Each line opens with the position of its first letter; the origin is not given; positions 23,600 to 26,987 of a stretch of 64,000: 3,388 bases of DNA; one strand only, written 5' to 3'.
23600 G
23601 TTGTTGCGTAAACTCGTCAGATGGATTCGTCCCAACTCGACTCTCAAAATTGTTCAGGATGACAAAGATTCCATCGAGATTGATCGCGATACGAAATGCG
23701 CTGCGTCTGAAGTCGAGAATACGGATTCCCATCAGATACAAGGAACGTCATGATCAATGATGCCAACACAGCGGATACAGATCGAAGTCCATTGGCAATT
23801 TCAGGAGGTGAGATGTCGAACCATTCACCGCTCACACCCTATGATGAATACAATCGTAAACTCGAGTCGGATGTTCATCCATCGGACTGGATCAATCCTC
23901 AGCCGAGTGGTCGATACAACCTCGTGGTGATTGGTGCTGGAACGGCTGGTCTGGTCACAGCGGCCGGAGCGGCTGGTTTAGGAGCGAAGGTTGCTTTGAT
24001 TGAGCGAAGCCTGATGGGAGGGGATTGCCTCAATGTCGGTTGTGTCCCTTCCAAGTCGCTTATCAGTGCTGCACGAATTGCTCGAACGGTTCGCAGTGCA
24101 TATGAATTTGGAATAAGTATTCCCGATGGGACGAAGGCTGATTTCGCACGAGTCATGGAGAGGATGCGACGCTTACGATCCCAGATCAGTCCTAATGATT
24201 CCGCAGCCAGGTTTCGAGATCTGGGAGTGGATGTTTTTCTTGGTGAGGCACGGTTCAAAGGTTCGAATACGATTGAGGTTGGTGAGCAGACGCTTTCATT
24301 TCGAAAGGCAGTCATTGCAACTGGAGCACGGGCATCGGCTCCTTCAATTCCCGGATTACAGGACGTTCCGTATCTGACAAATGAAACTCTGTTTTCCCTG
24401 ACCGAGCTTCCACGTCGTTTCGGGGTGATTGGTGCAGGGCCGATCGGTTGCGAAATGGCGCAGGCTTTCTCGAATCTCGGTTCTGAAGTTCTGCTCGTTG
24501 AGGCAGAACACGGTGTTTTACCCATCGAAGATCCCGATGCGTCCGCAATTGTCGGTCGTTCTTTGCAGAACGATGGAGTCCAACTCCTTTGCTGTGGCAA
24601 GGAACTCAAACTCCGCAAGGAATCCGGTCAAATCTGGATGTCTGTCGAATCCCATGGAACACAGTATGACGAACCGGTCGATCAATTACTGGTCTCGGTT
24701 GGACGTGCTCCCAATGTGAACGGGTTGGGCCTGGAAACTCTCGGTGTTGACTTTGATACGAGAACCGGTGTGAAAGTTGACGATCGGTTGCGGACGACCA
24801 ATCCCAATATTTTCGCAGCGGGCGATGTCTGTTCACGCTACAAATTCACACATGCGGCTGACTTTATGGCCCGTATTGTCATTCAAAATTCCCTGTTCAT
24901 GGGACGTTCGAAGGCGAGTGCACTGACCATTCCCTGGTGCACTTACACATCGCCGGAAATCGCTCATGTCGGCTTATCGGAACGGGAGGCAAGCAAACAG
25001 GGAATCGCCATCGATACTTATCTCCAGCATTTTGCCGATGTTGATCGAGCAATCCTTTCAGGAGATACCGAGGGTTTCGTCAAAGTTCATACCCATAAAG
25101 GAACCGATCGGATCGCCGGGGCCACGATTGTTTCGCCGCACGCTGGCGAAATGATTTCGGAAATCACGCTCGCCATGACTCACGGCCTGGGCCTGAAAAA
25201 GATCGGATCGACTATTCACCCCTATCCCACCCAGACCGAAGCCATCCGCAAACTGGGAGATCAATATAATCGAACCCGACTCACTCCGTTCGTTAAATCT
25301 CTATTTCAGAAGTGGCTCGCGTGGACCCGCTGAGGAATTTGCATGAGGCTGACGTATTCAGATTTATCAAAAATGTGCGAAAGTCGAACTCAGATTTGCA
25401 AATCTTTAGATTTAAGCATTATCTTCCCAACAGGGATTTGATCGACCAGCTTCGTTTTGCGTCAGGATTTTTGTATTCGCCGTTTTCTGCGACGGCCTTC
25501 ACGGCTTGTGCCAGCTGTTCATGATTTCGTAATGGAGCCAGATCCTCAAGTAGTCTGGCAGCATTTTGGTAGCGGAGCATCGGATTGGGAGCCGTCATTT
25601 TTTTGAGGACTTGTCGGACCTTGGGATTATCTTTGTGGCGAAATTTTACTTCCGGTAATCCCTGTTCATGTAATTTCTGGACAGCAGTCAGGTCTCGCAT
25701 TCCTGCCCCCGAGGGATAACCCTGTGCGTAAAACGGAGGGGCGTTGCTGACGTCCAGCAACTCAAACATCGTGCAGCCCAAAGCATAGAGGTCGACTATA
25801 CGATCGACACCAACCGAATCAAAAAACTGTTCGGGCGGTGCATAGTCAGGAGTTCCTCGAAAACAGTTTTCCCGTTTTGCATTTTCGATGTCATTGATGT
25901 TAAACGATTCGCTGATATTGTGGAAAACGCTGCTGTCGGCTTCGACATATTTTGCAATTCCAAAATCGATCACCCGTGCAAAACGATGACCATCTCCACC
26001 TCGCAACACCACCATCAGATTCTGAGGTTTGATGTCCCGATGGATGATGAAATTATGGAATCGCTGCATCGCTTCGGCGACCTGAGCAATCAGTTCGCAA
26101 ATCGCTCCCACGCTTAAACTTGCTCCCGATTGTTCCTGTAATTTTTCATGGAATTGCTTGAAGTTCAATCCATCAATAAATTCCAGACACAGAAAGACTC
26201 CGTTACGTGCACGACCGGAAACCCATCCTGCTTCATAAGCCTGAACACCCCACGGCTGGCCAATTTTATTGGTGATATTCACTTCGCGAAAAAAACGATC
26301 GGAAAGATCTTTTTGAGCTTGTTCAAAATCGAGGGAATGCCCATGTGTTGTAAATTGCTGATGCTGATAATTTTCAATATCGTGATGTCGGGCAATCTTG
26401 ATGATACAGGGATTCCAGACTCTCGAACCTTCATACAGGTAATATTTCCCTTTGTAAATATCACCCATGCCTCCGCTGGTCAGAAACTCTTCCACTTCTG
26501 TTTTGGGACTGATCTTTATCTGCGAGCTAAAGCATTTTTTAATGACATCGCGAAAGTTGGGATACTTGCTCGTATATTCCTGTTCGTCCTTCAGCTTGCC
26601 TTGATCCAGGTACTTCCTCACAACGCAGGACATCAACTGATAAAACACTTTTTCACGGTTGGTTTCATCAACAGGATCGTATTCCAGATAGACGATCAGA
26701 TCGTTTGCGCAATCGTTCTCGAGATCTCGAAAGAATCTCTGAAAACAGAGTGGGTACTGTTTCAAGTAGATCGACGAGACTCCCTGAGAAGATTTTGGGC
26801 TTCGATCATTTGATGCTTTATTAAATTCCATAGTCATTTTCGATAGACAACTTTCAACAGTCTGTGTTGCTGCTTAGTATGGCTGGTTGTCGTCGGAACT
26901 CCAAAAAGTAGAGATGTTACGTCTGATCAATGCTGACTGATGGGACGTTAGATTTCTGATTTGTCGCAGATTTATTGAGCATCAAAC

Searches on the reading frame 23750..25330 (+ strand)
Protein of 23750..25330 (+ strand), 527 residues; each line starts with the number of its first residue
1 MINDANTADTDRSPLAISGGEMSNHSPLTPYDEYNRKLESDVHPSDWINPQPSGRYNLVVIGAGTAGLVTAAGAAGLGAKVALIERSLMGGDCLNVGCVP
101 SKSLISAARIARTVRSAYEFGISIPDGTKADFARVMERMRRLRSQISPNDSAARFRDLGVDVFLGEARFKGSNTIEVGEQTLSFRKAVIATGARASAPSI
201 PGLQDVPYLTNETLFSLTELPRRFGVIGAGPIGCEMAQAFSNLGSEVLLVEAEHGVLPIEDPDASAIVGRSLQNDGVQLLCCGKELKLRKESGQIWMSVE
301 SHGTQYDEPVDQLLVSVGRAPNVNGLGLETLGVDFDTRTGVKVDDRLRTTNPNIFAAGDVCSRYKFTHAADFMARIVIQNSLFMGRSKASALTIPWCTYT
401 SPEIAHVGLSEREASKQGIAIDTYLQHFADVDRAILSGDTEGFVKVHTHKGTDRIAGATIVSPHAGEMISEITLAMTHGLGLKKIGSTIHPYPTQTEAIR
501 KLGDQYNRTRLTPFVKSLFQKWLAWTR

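Call 47: search_protein_families(library=pfam, proteins=[window:23750-25330:+], max_evalue=0.0001)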
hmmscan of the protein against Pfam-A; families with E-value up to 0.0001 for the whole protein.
window:23750-25330:+ (527 aa): 9 families
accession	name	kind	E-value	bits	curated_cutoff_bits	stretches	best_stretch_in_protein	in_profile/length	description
PF07992.20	Pyr_redox_2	-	1.8e-60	205.3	26.1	1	56-371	1-288/291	Pyridine nucleotide-disulphide oxidoreductase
PF02852.28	Pyr_redox_dim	-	6.5e-32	110.4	25.3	1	394-501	1-108/110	Pyridine nucleotide-disulphide oxidoreductase, dimerisation domain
PF00070.33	Pyr_redox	-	1.2e-19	71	22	1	224-280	2-58/82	Pyridine nucleotide-disulphide oxidoreductase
PF01134.28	GIDA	-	7.2e-11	42.2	22.1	1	58-124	2-66/391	Glucose inhibited division protein A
PF01266.30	DAO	-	4.2e-06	27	27.9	0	58-90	2-35/353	FAD dependent oxidoreductase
PF03486.20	HI0933_like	-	1.7e-05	24.8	50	0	57-87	2-32/244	HI0933-like protein Rossmann domain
PF01262.27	AlaDh_PNT_C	-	3.7e-05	23.7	23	0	57-87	30-60/214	Alanine dehydrogenase/PNT, C-terminal domain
PF13450.12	NAD_binding_8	-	5.2e-05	23.9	21.9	0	60-93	1-35/68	NAD(P)-binding Rossmann-like domain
PF05834.18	Lycopene_cycl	-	9.3e-05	22.1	23.4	0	58-87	2-33/380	Lycopene cyclase protein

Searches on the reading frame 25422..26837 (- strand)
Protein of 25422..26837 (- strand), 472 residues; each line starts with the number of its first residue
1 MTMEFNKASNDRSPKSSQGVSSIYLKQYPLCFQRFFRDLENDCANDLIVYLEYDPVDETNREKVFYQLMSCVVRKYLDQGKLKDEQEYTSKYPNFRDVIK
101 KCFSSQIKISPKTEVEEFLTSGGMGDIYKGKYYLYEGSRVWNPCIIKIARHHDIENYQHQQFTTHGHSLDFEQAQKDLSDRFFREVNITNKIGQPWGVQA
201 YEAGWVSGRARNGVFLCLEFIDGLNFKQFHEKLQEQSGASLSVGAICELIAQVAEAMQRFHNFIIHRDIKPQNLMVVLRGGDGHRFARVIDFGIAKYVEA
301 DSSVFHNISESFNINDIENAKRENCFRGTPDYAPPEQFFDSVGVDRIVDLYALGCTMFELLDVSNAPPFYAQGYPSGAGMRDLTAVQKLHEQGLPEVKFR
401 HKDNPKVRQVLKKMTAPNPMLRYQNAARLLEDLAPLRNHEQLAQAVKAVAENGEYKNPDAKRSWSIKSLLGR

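Call 9: search_protein_families(library=pfam, proteins=[window:25422-26837:-], max_evalue=0.001)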
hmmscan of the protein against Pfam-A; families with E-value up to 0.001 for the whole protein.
window:25422-26837:- (472 aa): 3 families
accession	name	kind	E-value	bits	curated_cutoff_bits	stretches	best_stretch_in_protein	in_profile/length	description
PF00069.31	Pkinase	-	3e-24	86.3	31.7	1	173-424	36-253/263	Protein kinase domain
PF07714.23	PK_Tyr_Ser-Thr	-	1.1e-12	48.3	23.1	1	173-389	39-217/258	Protein tyrosine and serine/threonine kinase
PF01636.29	APH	-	0.00081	19.6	23.2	0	248-297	152-199/239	Phosphotransferase enzyme family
